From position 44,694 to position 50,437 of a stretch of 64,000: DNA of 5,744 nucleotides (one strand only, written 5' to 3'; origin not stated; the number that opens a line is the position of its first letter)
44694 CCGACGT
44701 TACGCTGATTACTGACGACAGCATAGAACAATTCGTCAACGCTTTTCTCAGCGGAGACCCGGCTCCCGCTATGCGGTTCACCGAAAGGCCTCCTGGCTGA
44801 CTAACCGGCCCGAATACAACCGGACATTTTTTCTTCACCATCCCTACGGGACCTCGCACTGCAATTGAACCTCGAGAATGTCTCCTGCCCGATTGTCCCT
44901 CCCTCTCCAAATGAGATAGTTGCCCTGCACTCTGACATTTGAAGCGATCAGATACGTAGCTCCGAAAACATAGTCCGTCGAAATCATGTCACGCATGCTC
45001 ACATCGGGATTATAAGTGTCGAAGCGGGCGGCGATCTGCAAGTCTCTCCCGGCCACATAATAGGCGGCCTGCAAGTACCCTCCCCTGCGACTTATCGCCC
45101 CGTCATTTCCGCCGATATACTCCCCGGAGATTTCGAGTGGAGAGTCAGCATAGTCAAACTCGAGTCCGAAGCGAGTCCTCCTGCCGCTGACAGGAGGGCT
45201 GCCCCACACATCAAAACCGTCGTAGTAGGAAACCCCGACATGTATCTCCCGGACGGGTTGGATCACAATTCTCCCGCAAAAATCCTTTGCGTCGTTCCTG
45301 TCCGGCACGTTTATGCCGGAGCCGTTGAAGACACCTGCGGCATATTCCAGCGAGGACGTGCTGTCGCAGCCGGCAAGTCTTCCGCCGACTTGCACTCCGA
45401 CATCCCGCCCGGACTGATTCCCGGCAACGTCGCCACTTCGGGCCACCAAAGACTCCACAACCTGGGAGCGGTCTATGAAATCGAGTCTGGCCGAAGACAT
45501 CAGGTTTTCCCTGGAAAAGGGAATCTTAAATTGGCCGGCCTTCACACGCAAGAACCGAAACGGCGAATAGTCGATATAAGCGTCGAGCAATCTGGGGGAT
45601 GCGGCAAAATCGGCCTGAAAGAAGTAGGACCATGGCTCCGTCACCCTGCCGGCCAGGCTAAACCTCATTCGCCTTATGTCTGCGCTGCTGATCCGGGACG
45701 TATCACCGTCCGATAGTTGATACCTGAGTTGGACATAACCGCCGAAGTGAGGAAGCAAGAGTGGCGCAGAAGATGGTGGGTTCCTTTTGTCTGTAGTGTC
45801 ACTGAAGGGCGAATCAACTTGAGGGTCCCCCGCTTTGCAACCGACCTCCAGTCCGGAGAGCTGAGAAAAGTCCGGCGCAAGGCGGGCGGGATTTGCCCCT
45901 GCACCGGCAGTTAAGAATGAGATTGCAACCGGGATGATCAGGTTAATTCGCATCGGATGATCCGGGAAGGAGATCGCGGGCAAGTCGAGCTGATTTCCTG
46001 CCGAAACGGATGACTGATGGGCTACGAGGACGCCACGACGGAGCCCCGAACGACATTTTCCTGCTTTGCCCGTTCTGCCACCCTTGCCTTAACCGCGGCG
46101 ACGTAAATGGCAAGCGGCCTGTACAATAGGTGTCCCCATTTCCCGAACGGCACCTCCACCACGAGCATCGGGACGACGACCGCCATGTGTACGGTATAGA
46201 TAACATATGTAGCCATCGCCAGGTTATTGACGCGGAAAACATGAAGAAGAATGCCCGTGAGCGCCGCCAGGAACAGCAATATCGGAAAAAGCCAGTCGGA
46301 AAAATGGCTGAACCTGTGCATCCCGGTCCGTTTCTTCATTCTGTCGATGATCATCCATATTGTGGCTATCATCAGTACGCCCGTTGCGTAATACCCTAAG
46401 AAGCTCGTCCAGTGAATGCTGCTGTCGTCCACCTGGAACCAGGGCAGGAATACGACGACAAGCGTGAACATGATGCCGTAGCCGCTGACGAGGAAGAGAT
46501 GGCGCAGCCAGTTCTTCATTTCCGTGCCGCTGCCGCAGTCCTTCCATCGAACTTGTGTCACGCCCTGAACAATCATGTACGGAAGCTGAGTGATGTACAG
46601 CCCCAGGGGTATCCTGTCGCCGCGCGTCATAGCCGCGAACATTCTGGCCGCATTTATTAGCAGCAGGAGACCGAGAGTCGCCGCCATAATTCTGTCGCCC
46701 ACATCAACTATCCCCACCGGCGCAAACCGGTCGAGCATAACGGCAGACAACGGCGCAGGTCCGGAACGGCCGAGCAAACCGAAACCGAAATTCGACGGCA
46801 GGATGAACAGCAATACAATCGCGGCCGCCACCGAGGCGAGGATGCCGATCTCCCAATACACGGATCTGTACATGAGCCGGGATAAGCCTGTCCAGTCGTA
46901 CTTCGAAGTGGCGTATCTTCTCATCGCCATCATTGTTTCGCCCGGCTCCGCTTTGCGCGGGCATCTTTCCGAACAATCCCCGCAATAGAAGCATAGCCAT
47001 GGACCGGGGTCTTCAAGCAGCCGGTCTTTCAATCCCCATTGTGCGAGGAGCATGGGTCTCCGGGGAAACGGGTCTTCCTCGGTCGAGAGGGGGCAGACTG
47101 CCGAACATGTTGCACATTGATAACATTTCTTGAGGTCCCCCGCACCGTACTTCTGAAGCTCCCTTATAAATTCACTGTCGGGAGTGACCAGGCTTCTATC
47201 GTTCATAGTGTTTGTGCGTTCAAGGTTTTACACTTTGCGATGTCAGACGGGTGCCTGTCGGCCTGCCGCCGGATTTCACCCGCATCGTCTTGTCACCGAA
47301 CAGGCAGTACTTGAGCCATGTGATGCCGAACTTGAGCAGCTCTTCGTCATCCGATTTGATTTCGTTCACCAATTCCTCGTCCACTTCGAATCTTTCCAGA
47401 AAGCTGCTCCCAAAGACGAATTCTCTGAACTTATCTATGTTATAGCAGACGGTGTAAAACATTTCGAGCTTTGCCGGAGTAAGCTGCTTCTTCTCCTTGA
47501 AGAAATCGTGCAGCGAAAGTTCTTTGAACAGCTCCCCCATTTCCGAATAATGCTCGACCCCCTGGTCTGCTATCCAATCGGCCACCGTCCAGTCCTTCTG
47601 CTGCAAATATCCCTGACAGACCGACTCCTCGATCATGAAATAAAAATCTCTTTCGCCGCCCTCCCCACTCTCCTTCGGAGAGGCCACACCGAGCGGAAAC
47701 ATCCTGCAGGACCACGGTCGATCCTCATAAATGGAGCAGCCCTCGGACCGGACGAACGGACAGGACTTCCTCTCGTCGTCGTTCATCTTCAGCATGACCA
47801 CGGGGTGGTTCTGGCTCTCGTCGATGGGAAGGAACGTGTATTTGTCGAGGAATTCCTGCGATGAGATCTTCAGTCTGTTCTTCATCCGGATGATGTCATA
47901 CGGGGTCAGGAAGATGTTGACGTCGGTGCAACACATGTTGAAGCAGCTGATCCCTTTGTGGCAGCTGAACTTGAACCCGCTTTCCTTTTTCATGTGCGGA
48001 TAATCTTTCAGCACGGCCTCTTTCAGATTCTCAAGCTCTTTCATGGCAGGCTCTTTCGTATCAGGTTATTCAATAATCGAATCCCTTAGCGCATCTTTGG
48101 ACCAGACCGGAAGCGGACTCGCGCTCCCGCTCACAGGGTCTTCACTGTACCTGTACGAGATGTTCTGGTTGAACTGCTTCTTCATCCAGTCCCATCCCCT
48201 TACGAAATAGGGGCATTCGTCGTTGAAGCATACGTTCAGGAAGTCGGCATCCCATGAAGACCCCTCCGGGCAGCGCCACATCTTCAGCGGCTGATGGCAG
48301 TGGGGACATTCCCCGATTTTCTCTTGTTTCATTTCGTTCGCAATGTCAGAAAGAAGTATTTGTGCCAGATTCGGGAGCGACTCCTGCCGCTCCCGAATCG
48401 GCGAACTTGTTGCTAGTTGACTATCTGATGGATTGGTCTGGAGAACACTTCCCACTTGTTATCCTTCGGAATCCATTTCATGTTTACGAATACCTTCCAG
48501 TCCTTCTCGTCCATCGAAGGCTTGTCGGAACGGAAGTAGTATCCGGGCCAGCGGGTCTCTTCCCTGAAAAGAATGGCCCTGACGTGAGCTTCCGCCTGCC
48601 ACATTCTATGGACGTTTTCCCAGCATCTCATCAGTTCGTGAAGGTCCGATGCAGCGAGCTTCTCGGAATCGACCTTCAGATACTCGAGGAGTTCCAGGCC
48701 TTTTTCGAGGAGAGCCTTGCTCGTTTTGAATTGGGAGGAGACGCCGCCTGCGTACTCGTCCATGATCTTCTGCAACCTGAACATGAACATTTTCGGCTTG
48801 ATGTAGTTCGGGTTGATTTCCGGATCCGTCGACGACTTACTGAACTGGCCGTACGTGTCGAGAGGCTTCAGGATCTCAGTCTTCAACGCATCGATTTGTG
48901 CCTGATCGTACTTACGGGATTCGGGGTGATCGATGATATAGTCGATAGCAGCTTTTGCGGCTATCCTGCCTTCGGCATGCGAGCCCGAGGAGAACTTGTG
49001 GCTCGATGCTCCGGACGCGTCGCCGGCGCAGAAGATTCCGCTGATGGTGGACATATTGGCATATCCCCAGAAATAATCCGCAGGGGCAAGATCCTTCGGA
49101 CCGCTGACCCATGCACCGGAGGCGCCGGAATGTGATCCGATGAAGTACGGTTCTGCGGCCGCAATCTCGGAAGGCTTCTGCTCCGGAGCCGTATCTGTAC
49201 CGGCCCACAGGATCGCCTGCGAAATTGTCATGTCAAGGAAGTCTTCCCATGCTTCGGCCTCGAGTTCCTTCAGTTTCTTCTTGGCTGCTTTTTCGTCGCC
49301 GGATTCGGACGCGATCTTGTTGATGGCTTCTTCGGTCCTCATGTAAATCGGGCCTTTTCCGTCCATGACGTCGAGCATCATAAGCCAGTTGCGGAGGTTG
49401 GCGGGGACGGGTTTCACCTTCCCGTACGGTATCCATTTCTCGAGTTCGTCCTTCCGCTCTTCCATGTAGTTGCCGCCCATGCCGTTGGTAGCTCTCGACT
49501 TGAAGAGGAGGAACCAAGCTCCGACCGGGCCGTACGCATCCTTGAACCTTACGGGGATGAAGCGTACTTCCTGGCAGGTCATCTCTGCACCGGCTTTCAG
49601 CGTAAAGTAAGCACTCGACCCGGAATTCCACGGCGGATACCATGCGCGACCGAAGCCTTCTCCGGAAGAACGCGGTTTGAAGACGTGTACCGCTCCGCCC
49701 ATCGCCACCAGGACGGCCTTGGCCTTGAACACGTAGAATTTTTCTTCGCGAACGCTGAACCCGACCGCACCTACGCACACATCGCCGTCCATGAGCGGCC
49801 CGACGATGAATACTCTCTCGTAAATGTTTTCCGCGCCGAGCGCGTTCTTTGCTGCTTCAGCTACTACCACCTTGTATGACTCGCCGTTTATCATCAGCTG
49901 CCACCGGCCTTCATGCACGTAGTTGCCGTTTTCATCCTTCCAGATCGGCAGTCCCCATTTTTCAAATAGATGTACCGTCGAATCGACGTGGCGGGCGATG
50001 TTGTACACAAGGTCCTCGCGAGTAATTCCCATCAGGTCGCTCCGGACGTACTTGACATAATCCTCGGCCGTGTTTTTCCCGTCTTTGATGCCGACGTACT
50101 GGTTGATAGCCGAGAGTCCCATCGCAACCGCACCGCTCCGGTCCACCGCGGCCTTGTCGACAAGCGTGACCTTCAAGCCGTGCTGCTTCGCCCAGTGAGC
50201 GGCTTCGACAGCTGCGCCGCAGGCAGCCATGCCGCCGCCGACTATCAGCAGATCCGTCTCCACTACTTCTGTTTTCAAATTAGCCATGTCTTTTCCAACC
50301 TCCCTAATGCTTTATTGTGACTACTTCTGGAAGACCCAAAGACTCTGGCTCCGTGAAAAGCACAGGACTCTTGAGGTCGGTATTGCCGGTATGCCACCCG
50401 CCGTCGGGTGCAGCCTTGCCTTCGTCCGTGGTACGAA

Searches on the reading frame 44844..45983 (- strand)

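Call 8: search_protein_families(library=ncbifam, proteins=[window:44844-45983:-])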
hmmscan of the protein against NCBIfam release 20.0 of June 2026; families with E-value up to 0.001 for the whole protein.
window:44844-45983:- (379 aa): 1 family
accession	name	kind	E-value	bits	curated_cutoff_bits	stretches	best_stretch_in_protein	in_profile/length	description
NF040900.1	porin_ExtI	equivalog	2.4e-08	33.2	150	1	131-205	114-179/403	selenite/tellurite reduction operon porin ExtI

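Call 44: search_protein_families(library=pfam, proteins=[window:44844-45983:-], max_evalue=0.00001)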
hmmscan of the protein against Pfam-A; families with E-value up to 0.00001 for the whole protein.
window:44844-45983:- (379 aa): 1 family
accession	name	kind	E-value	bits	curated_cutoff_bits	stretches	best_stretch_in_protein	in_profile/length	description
PF07396.17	Porin_O_P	-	3.9e-25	89.3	20.9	1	88-254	14-180/370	Phosphate-selective porin O and P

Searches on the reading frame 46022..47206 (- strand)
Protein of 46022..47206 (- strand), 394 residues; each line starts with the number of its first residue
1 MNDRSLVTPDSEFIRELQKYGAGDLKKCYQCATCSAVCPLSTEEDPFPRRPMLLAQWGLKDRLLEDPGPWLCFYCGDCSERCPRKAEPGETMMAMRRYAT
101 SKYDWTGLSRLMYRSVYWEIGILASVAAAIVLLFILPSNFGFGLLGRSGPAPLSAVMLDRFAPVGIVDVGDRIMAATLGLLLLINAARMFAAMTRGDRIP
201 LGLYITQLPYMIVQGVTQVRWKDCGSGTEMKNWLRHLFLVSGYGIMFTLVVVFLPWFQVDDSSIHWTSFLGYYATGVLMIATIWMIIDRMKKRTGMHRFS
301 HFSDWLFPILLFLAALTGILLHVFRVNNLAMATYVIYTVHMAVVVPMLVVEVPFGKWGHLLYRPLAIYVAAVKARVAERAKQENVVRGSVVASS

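Call 8: search_protein_families(library=ncbifam, proteins=[window:46022-47206:-])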
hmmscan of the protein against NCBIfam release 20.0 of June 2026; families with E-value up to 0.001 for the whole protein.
window:46022-47206:- (394 aa): 11 families
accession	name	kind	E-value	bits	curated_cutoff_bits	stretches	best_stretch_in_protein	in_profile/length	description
NF038018.1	qmoC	equivalog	1.1e-70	238.9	300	1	9-367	1-358/360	quinone-interacting membrane-bound oxidoreductase complex subunit QmoC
TIGR03290.1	CoB_CoM_SS_C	equivalog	1.2e-16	61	160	1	26-102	2-78/144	CoB--CoM heterodisulfide reductase subunit C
NF041779.1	hetero_SS_HdrC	equivalog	1.6e-10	40.8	350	1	25-102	30-106/198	ferredoxin:CoB-CoM heterodisulfide reductase subunit HdrC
NF041890.1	hdrC_Methbact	equivalog_domain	5.2e-10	39.2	270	1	13-102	16-104/192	ferredoxin:CoB-CoM heterodisulfide reductase subunit HdrC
NF011607.0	PRK15033.1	subfamily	1.8e-08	33.8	524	1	295-382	303-386/389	tricarballylate utilization 4Fe-4S protein TcuB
NF008369.0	PRK11168.1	equivalog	4.1e-06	25.9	278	1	23-98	8-86/401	anaerobic glycerol-3-phosphate dehydrogenase subunit C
NF009226.0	PRK12576.1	equivalog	6.7e-06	25.6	344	0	68-100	206-238/317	succinate dehydrogenase/fumarate reductase iron-sulfur subunit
TIGR02484.1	CitB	equivalog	7e-06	25.4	246.6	1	275-383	262-368/372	tricarballylate utilization 4Fe-4S protein TcuB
TIGR00384.1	dhsB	subfamily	0.00019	21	88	0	22-93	136-219/222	succinate dehydrogenase and fumarate reductase iron-sulfur protein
NF041837.1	rnfC_Methano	equivalog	0.00042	19.3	650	1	26-99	358-422/438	Rnf electron transport complex subunit RnfC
NF058577.1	FdxA_fam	equivalog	0.00087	19.4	65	0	24-40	34-50/52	4Fe-4S ferredoxin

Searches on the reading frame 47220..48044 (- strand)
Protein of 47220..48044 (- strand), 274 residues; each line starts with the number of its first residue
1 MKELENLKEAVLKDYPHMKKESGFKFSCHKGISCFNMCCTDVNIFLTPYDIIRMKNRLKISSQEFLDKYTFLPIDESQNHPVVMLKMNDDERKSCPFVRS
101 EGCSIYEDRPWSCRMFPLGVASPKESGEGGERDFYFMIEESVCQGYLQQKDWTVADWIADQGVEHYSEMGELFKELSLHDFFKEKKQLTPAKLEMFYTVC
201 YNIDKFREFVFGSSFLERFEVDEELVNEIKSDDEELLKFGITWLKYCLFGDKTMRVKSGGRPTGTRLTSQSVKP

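Call 8: search_protein_families(library=ncbifam, proteins=[window:47220-48044:-])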
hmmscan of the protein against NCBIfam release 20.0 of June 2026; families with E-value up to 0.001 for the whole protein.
window:47220-48044:- (274 aa): 0 families

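Call 44: search_protein_families(library=pfam, proteins=[window:47220-48044:-], max_evalue=0.00001)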
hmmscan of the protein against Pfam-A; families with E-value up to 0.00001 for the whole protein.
window:47220-48044:- (274 aa): 1 family
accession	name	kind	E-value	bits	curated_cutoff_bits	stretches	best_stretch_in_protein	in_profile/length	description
PF03692.20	CxxCxxCC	-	2.9e-10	41.1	23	1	28-132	2-73/85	Putative zinc- or iron-chelating domain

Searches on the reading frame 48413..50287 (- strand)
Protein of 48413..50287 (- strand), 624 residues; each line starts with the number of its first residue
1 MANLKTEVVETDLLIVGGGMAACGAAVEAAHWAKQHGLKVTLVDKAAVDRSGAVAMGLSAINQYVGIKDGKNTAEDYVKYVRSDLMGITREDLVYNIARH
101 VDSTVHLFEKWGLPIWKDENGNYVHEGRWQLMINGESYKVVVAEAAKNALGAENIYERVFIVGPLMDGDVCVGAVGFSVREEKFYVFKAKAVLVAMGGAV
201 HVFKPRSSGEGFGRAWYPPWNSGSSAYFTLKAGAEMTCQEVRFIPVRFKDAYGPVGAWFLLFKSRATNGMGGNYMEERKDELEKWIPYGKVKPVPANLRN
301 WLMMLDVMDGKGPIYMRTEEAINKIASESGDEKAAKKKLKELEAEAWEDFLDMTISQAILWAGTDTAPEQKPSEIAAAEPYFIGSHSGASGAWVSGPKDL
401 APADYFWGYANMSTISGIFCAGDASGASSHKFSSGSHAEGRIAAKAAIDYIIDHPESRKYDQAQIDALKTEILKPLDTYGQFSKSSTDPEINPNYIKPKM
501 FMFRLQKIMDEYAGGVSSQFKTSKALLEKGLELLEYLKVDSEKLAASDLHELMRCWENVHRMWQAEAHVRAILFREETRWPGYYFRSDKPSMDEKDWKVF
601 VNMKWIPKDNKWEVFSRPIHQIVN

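Call 8: search_protein_families(library=ncbifam, proteins=[window:48413-50287:-])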
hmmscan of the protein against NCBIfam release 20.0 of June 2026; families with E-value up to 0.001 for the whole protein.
window:48413-50287:- (624 aa): 24 families
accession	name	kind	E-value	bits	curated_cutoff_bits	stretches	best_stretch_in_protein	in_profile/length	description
TIGR02061.1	aprA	equivalog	6.6e-273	906.8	641.75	1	12-623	1-616/616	adenylyl-sulfate reductase subunit alpha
NF005331.0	PRK06854.1-2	equivalog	1.5e-126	423.1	557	1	3-613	2-548/563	adenylyl-sulfate reductase subunit alpha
NF006131.0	PRK08275.1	equivalog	2.9e-61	207.5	587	1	4-620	4-553/577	fumarate reductase/succinate dehydrogenase flavoprotein subunit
NF010374.0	PRK13800.1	equivalog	5.7e-39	134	1196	2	7-258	10-261/898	fumarate reductase/succinate dehydrogenase flavoprotein subunit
NF004724.0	PRK06069.1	subfamily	2.8e-21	75.3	826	1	7-600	2-548/577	succinate dehydrogenase/fumarate reductase flavoprotein subunit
NF004900.0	PRK06263.1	equivalog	9e-18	64.1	718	2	6-205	3-203/546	fumarate reductase (CoM/CoB) subunit TfrA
TIGR01812.1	sdhA_frdA_Gneg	subfamily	1.3e-16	60.2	567.3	1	12-207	1-198/568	succinate dehydrogenase or fumarate reductase, flavoprotein subunit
NF005866.0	PRK07803.1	equivalog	6.6e-15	54.3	819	2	411-614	401-593/631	fumarate reductase/succinate dehydrogenase flavoprotein subunit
NF006383.0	PRK08626.1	equivalog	4.5e-11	41.7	663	0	7-147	2-133/657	fumarate reductase flavoprotein subunit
NF004613.0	PRK05945.1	equivalog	1.6e-09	36.9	824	1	9-207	2-204/575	succinate dehydrogenase/fumarate reductase flavoprotein subunit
NF006686.0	PRK09231.1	equivalog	7e-08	31.5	854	1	8-208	3-205/598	fumarate reductase (quinol) flavoprotein subunit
NF005867.0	PRK07804.1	equivalog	5e-07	28.3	639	0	494-605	434-531/548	L-aspartate oxidase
TIGR00551.1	nadB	equivalog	2.4e-06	26.5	452.75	1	10-206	2-195/489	L-aspartate oxidase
TIGR01176.1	fum_red_Fp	equivalog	3.6e-06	25.9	932.7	0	9-207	2-202/580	fumarate reductase (quinol) flavoprotein subunit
NF006392.0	PRK08641.1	equivalog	3.9e-06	25.7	855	0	11-122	4-110/593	succinate dehydrogenase flavoprotein subunit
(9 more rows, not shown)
